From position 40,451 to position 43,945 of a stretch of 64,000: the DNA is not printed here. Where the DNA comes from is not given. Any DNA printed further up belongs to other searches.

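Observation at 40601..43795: ECF sigma factor fused to a ~850-aa cytoplasmic domain with an internal duplication and no partner anti-sigma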

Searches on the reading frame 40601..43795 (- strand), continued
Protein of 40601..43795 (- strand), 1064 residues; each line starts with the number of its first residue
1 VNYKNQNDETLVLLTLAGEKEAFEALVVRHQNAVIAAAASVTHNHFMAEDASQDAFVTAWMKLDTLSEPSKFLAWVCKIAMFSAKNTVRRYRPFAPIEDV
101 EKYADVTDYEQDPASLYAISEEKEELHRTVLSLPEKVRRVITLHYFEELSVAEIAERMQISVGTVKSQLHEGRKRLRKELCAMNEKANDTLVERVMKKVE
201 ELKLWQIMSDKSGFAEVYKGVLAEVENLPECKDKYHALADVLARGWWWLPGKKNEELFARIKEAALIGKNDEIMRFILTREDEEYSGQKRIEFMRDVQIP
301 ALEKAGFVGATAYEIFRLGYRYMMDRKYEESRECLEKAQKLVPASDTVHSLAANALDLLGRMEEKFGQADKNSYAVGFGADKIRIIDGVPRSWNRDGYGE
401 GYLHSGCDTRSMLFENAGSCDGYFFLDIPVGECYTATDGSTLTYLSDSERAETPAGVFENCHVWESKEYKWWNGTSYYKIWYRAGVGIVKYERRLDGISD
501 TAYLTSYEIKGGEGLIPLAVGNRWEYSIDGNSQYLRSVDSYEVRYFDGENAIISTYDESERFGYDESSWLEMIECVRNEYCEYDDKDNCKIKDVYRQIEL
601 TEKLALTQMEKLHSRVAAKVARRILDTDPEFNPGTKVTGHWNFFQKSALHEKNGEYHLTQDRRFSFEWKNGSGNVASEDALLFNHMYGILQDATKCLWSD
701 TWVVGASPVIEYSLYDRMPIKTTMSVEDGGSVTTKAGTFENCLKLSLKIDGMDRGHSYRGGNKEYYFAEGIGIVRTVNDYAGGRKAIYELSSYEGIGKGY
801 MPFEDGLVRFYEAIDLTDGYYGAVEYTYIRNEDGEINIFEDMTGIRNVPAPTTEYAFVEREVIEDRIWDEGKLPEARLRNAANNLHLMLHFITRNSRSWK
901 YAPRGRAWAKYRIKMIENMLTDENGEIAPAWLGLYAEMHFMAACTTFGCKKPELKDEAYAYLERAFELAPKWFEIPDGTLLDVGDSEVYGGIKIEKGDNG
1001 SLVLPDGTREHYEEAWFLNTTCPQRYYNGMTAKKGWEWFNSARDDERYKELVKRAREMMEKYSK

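Call 18: find_encoding_contigs(protein=P0062, flank=8000, max_places=3)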
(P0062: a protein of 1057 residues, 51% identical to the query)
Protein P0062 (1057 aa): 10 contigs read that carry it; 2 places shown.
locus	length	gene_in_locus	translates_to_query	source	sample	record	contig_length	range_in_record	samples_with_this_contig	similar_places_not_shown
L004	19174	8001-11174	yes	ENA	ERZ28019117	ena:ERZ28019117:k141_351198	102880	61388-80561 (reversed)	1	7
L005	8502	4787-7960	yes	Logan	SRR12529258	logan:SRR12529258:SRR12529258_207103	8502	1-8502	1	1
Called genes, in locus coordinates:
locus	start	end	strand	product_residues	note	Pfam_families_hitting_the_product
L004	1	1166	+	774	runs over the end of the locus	PF02901:PFL-like, PF01228:Gly_radical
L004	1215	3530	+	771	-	PF02901:PFL-like, PF01228:Gly_radical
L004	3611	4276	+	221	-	PF04140:ICMT (weak), PF04191:PEMT, PF01222:ERG4_ERG24 (weak)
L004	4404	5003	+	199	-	PF00583:Acetyltransf_1, PF13420:Acetyltransf_4 (weak), PF13673:Acetyltransf_10 (faint), PF13508:Acetyltransf_7, PF08445:FR47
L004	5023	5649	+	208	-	PF18927:CrtO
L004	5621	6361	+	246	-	PF00881:Nitroreductase, PF14512:TM1586_NiRdase (faint)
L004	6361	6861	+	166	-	PF01243:PNPOx_N (faint), PF12900:Pyridox_ox_2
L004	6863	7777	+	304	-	PF02016:Peptidase_S66, PF17676:Peptidase_S66C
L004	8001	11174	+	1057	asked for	PF04542:Sigma70_r2, PF07638:Sigma70_ECF, PF04545:Sigma70_r4, PF08281:Sigma70_r4_2, PF21347:DUF3108_like (weak)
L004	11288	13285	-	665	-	PF00204:DNA_gyraseB, PF01751:Toprim, PF00986:DNA_gyraseB_C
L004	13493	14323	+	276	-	PF13187:Fer4_9 (faint), PF00037:Fer4 (faint), PF12838:Fer4_7 (weak), PF13484:Fer4_16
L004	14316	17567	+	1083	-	PF21445:ADDB_N, PF13361:UvrD_C (faint), PF12705:PDDEXK_1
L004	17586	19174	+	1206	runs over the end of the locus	PF00580:UvrD-helicase, PF13245:AAA_19, PF13361:UvrD_C, PF13538:UvrD_C_2 (faint)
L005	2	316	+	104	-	?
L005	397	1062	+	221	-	PF04140:ICMT (weak), PF04191:PEMT, PF01222:ERG4_ERG24 (weak)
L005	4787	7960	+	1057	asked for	PF04542:Sigma70_r2, PF07638:Sigma70_ECF, PF04545:Sigma70_r4, PF08281:Sigma70_r4_2, PF21347:DUF3108_like (weak)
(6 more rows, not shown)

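Call 21: find_related_loci(query=window:40601-43795:-, collection=genome_contigs, flank=6000)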
Query window:40601-43795:- (1064 aa) in genome_contigs; peptide patterns used: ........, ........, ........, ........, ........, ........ (x = any residue, [..] = any of these).
14 stretches matched a pattern; 7 encode a relative of the query (tblastn E <= 1e-3); 6 distinct loci.
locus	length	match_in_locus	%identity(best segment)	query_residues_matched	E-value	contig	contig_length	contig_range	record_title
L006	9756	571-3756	95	1-1062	0e+0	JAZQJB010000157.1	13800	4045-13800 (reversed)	MAG: Eubacteriales bacterium isolate T1900044621_TS20190087.MAGScoT_cleanbin_000038 SGB_892_k141_95026, whole genome sho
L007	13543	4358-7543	87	1-1063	0e+0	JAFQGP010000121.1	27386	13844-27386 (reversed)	MAG: Clostridia bacterium isolate RGIG1801 Goat_Cecum-4__c734157, whole genome shotgun sequence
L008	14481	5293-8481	95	1-1063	0e+0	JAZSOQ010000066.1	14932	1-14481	MAG: Eubacteriales bacterium isolate T1900044548_TS20190014.MAGScoT_cleanbin_000077 SGB_169_k141_2628984, whole genome s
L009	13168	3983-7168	76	1-1063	0e+0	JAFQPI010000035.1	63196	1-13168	MAG: Clostridia bacterium isolate RGIG2028 Goat_Colon-1__c466801, whole genome shotgun sequence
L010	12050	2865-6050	75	1-1063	0e+0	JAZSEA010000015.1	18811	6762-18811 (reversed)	MAG: Eubacteriales bacterium isolate T1900044594_TS20190060.MAGScoT_cleanbin_000007 SGB_645_k141_691427, whole genome sh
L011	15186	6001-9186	64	1-1063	0e+0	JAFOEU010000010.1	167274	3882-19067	MAG: Clostridia bacterium isolate RGIG402 Dairy_cattle_Colon-5__c57165, whole genome shotgun sequence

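Call 22: search_solved_structures(query=window:40601-43225:-, max_evalue=1)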
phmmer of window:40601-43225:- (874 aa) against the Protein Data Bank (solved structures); distinct sequences matched with E-value up to 1: 4.
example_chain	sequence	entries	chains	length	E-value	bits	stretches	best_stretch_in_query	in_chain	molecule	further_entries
6d2s_A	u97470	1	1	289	0.34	12.1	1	14-94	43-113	HTH-type transcriptional regulator PrpR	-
6cyy_A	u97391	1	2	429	0.66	11.2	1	14-94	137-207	HTH-type transcriptional regulator PrpR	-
6cz6_A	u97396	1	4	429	0.67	11.2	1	14-94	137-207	HTH-type transcriptional regulator PrpR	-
6cyj_A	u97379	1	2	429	0.67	11.2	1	14-94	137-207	HTH-type transcriptional regulator PrpR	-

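Call 27: find_related_loci(query=A1, collection=genome_contigs, flank=5000)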
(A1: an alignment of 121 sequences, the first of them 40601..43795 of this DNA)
Query A1 (1064 aa) in genome_contigs; peptide patterns used: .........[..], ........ (x = any residue, [..] = any of these).
413 stretches matched a pattern; 393 encode a relative of the query (tblastn E <= 1e-3); the best 80 are kept; 80 distinct loci.
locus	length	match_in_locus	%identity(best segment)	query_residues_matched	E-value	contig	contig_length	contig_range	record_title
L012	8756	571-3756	95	1-1062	0e+0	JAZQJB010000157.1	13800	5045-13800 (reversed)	MAG: Eubacteriales bacterium isolate T1900044621_TS20190087.MAGScoT_cleanbin_000038 SGB_892_k141_95026, whole genome sho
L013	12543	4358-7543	87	1-1063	0e+0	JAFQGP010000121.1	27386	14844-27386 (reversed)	MAG: Clostridia bacterium isolate RGIG1801 Goat_Cecum-4__c734157, whole genome shotgun sequence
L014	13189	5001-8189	95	1-1063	0e+0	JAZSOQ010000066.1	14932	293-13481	MAG: Eubacteriales bacterium isolate T1900044548_TS20190014.MAGScoT_cleanbin_000077 SGB_169_k141_2628984, whole genome s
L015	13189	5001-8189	77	1-1063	0e+0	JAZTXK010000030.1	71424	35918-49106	MAG: Eubacteriales bacterium isolate T1900045330_YK20190019.MAGScoT_cleanbin_000010 SGB_6514_k141_2765502, whole genome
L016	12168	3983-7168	76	1-1063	0e+0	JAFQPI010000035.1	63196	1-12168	MAG: Clostridia bacterium isolate RGIG2028 Goat_Colon-1__c466801, whole genome shotgun sequence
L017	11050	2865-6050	75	1-1063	0e+0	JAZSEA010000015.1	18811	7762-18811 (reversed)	MAG: Eubacteriales bacterium isolate T1900044594_TS20190060.MAGScoT_cleanbin_000007 SGB_645_k141_691427, whole genome sh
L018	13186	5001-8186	64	1-1063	0e+0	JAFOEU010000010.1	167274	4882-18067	MAG: Clostridia bacterium isolate RGIG402 Dairy_cattle_Colon-5__c57165, whole genome shotgun sequence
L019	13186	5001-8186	63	1-1063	0e+0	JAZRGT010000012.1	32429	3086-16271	MAG: Eubacteriales bacterium isolate T1900045487_YK20190181.MAGScoT_cleanbin_000034 SGB_7356_k141_2311606, whole genome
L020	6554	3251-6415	54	1-1058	0e+0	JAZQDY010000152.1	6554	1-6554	MAG: Eubacteriales bacterium isolate T1900044635_TS20190101.MAGScoT_cleanbin_000080 SGB_1135_k141_1332525, whole genome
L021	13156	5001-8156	53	1-1061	0e+0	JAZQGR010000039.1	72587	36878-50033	MAG: Eubacteriales bacterium isolate T1900044630_TS20190096.MAGScoT_cleanbin_000001 SGB_1020_k141_1933254, whole genome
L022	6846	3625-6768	52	3-1059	0e+0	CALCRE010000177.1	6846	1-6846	MAG TPA_asm: uncultured Clostridia bacterium isolate SRR1561991_bin.39_CONCOCT_v1.1_MAG genome assembly, contig: ERZ7240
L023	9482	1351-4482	53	1-1053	0e+0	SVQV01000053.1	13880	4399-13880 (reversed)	MAG: Oscillospiraceae bacterium isolate SIG626 NODE_20858_length_13880_cov_1.526940, whole genome shotgun sequence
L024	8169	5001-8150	52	1-1061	0e+0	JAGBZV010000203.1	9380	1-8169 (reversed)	MAG: Clostridia bacterium isolate RGIG9597 Yak_Colon.Co__c2769574, whole genome shotgun sequence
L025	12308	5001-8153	52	1-1061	0e+0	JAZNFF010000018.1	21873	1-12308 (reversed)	MAG: Acutalibacteraceae bacterium isolate T1900044715_TS20190181.MAGScoT_cleanbin_000008 SGB_1868_k141_556560, whole gen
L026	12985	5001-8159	52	3-1063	0e+0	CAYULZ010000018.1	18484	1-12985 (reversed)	MAG TPA_asm: uncultured Lachnospiraceae bacterium isolate SRP315200_co1_53 genome assembly, contig: NODE_5672_length_184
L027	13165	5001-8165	52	4-1064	0e+0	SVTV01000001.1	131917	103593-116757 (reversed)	MAG: Oscillospiraceae bacterium isolate SIG704 NODE_2916_length_131917_cov_2.894575, whole genome shotgun sequence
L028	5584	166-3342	52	1-1064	0e+0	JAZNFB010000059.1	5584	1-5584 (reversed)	MAG: Candidatus Flemingiibacterium sp. isolate T1900044715_TS20190181.MAGScoT_cleanbin_000068 SGB_1872_k141_932345, whol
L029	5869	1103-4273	52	1-1064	0e+0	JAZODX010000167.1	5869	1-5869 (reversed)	MAG: Eubacteriales bacterium isolate T1900044750_TS20190416.MAGScoT_cleanbin_000096 SGB_2195_k141_3564309, whole genome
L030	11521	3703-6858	52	4-1064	0e+0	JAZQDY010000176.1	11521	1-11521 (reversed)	MAG: Eubacteriales bacterium isolate T1900044635_TS20190101.MAGScoT_cleanbin_000080 SGB_1135_k141_499606, whole genome s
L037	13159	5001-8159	51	5-1064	0e+0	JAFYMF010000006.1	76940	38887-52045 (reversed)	MAG: Clostridia bacterium isolate RGIG7218 Water_buffalos_Cecum-1__c42895, whole genome shotgun sequence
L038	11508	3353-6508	51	4-1064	0e+0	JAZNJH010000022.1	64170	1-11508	MAG: Eubacteriales bacterium isolate T1900044680_TS20190146.MAGScoT_cleanbin_000032 SGB_1683_k141_1850783, whole genome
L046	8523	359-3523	51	1-1064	0e+0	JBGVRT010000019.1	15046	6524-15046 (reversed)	MAG: Eubacteriales bacterium isolate fecal_MAG_134 fecal_MAG_134_contig_0019, whole genome shotgun sequence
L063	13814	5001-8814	50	1-1061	0e+0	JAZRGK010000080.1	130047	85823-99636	MAG: Candidatus Flemingiibacterium sp. isolate T1900045490_YK20190184.MAGScoT_cleanbin_000005 SGB_7379_k141_2229941, who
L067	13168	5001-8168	49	1-1064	0e+0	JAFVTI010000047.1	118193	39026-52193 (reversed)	MAG: Clostridia bacterium isolate RGIG5376 Sheep_Colon-3__c1578, whole genome shotgun sequence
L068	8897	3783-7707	50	3-1064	0e+0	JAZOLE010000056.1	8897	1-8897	MAG: Eubacteriales bacterium isolate T1900045656_YK20190350.MAGScoT_cleanbin_000022 SGB_8240_k141_2467995, whole genome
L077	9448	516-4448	49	1-1064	0e+0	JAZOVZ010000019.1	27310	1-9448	MAG: Eubacteriales bacterium isolate T1900045525_YK20190219.MAGScoT_cleanbin_000013 SGB_7676_k141_1544142, whole genome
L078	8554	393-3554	49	3-1064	0e+0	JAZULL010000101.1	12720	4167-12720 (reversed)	MAG: Eubacteriales bacterium isolate T1900044912_TS20190378.MAGScoT_cleanbin_000022 SGB_3316_k141_1311537, whole genome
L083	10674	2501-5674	49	1-1064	0e+0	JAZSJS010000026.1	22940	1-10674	MAG: Eubacteriales bacterium isolate T1900044564_TS20190030.MAGScoT_cleanbin_000018 SGB_385_k141_1638361, whole genome s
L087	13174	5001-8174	49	1-1064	0e+0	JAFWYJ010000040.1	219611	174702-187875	MAG: Clostridia bacterium isolate RGIG6183 Sheep_Rectum-1__c560159, whole genome shotgun sequence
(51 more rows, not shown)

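Call 29: predict_structure(alignment_id=A1)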
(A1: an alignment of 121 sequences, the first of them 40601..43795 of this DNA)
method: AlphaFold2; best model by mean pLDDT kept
length: 1064 residues; sequences in the alignment: 121
mean_pLDDT: 86.6   pTM: 0.70
mean pLDDT of the five models: 86.6, 86.5, 85.6, 85.1, 84.8
residues with pLDDT >= 90: 608; 70-90: 356; 50-70: 51; < 50: 49
segments of 3 or more residues with pLDDT < 50: 92-125, 177-189
pLDDT, mean of each block of 10 residues (from residue 1): 83 89 92 88 75 87 85 90 71 46 36 34 50 77 73 81 77 57 45 82 84 84 88 92 87 81 95 94 88 96 96 97 95 98 96 96 91 92 91 92 70 87 93 89 97 97 93 87 97 87 96 95 93 91 96 95 93 93 82 96 95 96 94 88 93 86 86 68 94 93 91 78 96 97 96 85 96 95 85 96 96 87 96 91 85 63 87 90 87 82 93 91 88 93 94 95 96 91 88 85 85 76 91 86 93 94 78
secondary structure, 60 per line:
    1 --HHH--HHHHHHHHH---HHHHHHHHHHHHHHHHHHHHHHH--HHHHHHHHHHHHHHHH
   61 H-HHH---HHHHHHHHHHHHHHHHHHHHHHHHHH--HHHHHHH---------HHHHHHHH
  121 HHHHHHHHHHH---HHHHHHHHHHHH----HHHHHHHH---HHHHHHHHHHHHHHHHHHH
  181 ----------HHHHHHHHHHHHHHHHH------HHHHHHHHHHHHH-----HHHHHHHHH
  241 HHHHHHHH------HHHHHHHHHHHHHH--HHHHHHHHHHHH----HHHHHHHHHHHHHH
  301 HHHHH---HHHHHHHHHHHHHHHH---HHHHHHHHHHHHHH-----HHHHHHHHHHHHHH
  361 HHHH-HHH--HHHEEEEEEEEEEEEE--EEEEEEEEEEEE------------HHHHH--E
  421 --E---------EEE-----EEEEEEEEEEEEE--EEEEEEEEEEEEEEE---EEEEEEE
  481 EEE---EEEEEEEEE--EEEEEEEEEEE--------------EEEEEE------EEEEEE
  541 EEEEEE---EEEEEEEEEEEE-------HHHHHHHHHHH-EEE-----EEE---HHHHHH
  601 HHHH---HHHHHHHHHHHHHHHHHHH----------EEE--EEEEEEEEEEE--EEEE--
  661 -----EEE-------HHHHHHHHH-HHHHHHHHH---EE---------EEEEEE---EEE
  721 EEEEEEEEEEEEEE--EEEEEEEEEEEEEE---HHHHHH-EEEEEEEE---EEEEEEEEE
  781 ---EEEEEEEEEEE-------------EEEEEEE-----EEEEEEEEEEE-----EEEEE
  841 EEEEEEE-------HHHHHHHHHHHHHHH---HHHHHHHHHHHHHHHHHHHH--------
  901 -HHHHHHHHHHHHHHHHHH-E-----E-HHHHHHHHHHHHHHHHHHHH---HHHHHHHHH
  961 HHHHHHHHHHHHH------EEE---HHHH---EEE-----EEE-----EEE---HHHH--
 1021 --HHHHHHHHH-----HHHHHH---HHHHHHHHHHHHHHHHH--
elements in order (helices of 4 or more, strands of 3 or more residues): H8-16 H20-42 H45-61 H69-94 H97-103 H113-131 H135-146 H151-158 H162-180 H191-207 H214-226 H232-248 H255-268 H271-282 H287-305 H309-324 H328-341 H347-364 E374-386 E389-400 H413-417 E433-435 E441-453 E456-470 E474-483 E487-495 E498-508 E523-528 E535-546 E550-561 H569-579 E581-583 E589-591 H595-604 H608-626 E637-639 E642-652 E655-658 E666-668 H676-684 H686-694 E709-714 E718-734 E737-750 H754-759 E761-768 E772-780 E784-794 E808-814 E820-830 E836-847 H855-869 H873-892 H902-919 H929-948 H952-973 E980-982 H986-989 E993-995 E1001-1003 E1009-1011 H1015-1018 H1023-1031 H1037-1042 H1046-1062

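Call 30: search_protein_representatives(protein=window:40601-43225:-)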
Query: 874 residues. Proteins with E-value up to 0.001 (for the whole library): 436; up to 1e-10: 298; up to 1e-30: 150. The best 150 are listed.
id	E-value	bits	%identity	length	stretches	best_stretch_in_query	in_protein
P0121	2.7e-260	882.8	50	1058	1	2-871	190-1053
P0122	1.0e-231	788.2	45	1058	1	1-871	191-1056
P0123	4.1e-214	730.0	44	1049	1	1-868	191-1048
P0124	6.2e-214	729.4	46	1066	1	1-871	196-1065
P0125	7.8e-212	722.4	44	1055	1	2-874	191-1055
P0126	2.8e-211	720.6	43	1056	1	1-870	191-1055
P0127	2.6e-204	697.5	43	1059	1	2-868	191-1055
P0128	8.5e-195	666.1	43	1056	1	1-871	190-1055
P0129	2.7e-187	641.2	41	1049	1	2-869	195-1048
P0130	1.8e-186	638.5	40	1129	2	1-660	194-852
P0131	7.2e-181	620.0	41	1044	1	1-869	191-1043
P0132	1.0e-178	612.8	47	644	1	223-869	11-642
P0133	7.5e-163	560.3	41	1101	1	3-866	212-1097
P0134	3.5e-162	558.2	38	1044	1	1-869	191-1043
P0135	3.4e-161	554.9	39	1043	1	1-869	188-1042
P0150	2.8e-133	462.5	40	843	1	1-658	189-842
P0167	1.9e-110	387.0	37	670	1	2-656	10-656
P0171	3.8e-108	379.3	36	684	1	1-654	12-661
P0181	1.7e-96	340.8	36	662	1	1-655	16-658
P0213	1.2e-64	235.3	31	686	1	2-655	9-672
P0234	8.7e-49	182.9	47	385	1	669-873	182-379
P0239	3.3e-44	167.8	45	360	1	663-872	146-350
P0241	7.6e-43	163.3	43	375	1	663-872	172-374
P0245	6.3e-40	153.6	31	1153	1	1-654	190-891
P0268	1.3e-31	126.0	41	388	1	671-871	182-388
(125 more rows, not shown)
